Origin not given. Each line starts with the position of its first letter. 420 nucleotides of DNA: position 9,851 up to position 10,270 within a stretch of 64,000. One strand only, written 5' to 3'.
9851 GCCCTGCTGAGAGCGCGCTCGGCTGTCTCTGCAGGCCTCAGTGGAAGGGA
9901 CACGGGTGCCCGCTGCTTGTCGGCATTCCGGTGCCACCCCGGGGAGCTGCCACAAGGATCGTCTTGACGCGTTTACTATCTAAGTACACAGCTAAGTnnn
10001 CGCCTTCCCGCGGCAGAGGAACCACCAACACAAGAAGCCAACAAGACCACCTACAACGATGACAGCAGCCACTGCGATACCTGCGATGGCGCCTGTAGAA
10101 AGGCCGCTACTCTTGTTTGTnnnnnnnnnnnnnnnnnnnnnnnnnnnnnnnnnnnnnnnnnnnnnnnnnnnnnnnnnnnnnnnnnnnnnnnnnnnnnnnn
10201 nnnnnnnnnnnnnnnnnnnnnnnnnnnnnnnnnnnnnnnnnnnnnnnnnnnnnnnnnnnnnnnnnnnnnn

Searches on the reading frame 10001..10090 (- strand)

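Call 10: search_protein_families(library=pfam, proteins=[window:10001-10090:-], max_evalue=10)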
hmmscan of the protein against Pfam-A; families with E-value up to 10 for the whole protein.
window:10001-10090:- (30 aa): 1 family
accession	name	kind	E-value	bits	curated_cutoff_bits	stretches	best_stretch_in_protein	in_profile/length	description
PF03302.18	VSP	-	1.4e-14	54.2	31.4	1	1-30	368-397/397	Giardia variant-specific surface protein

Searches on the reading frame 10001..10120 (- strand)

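Call 10: search_protein_families(library=pfam, proteins=[window:10001-10120:-], max_evalue=10)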
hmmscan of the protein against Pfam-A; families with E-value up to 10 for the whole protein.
window:10001-10120:- (40 aa): 3 families
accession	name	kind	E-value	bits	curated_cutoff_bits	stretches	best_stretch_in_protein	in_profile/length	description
PF03302.18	VSP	-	1.4e-20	74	31.4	1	1-40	359-397/397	Giardia variant-specific surface protein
PF03739.19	LptF_LptG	-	0.15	11.5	27.9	1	3-38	85-120/353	Lipopolysaccharide export system permease LptF/LptG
PF07178.16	TraL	-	0.23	12.2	24.4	1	9-39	26-55/90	TraL protein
